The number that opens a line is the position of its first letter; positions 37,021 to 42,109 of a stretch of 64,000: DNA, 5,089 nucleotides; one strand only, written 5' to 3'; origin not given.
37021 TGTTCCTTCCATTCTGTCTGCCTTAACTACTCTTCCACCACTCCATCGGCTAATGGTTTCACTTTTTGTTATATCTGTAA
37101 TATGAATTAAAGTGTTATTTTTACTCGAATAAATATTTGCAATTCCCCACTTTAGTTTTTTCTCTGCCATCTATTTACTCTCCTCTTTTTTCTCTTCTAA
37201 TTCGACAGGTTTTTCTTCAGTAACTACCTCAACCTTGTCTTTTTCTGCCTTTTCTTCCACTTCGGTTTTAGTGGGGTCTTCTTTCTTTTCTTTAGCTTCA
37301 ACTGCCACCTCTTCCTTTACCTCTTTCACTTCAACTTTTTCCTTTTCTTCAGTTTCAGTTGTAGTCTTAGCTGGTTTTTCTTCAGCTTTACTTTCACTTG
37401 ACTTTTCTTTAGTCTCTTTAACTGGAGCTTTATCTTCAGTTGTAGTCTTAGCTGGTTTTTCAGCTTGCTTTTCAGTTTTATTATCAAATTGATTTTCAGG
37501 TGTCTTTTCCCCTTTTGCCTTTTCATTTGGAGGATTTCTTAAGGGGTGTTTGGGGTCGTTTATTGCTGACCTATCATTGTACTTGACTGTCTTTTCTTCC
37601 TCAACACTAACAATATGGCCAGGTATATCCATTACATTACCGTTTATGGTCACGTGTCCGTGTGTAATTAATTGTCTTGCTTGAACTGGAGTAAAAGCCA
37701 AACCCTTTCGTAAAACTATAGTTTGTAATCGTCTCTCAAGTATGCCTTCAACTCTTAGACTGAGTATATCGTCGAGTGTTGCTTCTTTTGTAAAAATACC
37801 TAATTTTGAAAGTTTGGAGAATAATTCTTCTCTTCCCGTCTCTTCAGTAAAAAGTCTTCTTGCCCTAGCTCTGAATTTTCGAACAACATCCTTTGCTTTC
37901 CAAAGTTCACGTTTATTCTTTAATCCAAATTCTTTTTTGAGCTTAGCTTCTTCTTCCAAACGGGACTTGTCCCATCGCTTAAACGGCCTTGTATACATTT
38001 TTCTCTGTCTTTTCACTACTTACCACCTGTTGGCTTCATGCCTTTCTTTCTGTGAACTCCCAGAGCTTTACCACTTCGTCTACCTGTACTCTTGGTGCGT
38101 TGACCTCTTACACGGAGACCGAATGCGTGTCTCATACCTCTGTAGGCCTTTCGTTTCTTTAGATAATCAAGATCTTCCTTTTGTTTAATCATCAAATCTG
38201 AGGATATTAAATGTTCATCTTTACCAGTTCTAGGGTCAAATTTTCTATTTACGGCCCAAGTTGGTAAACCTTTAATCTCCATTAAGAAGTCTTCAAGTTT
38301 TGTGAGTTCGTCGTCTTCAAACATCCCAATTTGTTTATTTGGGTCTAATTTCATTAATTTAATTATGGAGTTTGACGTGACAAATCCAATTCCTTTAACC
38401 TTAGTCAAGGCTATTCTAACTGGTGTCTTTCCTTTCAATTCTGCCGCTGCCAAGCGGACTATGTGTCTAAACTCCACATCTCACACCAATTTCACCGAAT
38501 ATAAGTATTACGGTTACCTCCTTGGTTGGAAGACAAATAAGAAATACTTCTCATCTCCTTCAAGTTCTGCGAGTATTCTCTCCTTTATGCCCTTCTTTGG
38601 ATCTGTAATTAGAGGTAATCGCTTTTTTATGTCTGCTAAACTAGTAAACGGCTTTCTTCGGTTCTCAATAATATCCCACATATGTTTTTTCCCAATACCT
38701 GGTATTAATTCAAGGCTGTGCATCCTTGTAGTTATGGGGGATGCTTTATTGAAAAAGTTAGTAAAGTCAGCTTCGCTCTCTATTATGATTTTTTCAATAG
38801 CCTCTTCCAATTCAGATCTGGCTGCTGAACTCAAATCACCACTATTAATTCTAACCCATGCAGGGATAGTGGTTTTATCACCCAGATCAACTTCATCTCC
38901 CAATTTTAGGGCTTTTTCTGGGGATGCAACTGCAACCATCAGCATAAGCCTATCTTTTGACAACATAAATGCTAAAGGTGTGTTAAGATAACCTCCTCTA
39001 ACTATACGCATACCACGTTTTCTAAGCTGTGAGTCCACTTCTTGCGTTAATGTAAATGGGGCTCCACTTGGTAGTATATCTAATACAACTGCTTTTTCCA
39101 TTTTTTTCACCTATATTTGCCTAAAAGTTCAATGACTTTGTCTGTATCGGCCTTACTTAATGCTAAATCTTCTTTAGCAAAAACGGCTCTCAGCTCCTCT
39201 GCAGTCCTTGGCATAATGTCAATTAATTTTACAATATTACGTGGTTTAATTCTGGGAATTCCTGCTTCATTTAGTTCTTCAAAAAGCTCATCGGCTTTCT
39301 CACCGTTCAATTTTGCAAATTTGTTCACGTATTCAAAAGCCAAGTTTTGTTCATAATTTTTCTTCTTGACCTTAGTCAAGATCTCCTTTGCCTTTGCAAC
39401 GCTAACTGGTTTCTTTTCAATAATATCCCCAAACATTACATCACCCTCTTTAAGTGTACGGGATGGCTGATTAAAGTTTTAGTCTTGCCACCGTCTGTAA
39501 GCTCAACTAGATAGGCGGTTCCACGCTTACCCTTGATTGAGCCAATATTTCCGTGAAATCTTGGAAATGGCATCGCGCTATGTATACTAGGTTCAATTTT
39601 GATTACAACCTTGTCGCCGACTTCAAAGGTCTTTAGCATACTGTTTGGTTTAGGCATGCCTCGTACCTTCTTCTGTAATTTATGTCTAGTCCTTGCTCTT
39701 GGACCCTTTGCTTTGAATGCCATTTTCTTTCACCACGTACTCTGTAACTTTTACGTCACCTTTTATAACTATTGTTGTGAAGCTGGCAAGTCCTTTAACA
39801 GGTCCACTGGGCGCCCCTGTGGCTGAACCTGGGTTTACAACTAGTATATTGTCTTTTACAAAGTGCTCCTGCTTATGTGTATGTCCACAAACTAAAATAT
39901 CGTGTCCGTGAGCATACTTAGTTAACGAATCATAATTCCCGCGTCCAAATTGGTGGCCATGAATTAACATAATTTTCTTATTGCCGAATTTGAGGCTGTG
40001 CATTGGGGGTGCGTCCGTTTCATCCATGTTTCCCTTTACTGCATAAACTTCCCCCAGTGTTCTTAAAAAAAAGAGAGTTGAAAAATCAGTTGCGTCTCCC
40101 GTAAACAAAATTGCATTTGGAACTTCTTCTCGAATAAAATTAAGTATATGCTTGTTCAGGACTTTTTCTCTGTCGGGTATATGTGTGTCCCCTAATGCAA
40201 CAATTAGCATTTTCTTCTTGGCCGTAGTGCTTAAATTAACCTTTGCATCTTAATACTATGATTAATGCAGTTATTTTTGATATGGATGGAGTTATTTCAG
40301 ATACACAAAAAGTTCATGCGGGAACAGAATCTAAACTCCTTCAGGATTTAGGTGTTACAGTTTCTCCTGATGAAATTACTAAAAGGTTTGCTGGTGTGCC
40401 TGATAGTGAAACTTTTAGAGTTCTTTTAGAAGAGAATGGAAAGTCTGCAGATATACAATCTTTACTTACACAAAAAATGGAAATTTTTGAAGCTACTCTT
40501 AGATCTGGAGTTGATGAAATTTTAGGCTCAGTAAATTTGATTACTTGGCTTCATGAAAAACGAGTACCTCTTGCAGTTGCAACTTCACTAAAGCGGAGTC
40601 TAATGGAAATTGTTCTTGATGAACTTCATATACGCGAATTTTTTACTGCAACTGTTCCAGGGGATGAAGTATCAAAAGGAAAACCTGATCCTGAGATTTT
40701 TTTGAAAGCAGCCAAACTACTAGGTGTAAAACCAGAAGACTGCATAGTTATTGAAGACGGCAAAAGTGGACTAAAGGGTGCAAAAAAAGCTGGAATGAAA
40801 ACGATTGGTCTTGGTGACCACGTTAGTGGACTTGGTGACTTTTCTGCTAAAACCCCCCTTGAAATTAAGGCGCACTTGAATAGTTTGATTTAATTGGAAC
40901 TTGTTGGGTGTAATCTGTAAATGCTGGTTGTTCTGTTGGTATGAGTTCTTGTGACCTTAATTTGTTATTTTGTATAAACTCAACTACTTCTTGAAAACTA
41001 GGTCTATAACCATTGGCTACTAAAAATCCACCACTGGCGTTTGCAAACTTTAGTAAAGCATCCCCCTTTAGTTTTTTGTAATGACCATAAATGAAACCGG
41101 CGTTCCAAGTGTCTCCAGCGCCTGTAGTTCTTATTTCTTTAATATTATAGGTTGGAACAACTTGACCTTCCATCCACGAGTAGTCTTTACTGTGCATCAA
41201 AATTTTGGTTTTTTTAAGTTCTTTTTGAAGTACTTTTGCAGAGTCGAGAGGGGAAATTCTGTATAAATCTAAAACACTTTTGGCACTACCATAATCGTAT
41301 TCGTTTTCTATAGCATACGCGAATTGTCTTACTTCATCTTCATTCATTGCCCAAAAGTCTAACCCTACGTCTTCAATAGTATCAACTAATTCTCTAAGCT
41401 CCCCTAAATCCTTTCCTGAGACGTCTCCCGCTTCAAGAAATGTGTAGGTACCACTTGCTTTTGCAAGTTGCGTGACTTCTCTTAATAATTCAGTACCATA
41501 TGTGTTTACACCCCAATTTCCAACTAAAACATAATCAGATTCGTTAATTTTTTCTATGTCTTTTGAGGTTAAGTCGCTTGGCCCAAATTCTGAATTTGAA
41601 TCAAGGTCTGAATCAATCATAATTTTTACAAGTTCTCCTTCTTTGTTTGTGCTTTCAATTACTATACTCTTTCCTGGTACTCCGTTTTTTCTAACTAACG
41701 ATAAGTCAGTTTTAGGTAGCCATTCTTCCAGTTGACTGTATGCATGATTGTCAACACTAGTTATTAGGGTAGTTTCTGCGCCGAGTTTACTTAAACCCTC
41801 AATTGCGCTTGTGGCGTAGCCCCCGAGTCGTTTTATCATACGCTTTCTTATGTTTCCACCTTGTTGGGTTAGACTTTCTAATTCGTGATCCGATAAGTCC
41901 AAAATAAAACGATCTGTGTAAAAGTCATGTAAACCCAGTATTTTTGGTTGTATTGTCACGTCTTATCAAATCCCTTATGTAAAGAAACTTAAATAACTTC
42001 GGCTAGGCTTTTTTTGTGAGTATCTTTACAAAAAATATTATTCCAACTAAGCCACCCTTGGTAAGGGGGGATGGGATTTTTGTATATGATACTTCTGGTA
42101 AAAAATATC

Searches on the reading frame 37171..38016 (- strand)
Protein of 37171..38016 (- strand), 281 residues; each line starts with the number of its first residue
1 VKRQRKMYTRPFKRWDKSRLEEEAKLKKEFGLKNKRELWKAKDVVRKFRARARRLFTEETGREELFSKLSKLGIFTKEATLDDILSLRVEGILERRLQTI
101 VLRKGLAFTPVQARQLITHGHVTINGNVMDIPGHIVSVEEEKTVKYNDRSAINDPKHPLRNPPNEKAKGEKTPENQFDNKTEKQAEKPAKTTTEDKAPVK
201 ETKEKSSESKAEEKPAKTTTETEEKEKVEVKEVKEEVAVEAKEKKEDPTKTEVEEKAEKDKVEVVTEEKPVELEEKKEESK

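Call 75: search_protein_families(library=pfam, proteins=[window:37171-38016:-], max_evalue=0.00001)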
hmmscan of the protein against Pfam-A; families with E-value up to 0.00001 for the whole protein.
window:37171-38016:- (281 aa): 1 family
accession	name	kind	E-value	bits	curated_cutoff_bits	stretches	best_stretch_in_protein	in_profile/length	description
PF01479.30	S4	-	1.4e-14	54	22.8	1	95-141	1-47/48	S4 domain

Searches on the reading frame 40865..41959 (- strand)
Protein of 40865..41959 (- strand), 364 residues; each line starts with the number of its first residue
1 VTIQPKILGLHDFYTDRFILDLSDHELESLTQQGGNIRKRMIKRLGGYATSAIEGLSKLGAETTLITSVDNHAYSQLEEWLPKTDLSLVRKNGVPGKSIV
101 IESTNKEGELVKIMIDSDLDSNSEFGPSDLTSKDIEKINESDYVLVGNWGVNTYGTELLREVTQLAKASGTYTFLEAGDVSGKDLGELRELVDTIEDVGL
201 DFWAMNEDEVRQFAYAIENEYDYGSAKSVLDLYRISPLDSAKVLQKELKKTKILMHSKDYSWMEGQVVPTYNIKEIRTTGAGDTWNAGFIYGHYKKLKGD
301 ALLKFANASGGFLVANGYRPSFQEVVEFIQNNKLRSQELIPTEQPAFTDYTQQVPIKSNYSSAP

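Call 75: search_protein_families(library=pfam, proteins=[window:40865-41959:-], max_evalue=0.00001)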
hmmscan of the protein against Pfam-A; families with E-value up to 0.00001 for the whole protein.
window:40865-41959:- (364 aa): 2 families
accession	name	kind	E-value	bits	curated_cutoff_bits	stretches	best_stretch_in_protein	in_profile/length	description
PF00294.29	PfkB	-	9.1e-11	42.1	25.8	1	29-314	21-290/302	pfkB family carbohydrate kinase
PF25270.1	Khk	-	4.6e-06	26.5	35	1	236-330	264-363/365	Prokaryotic ketohexokinase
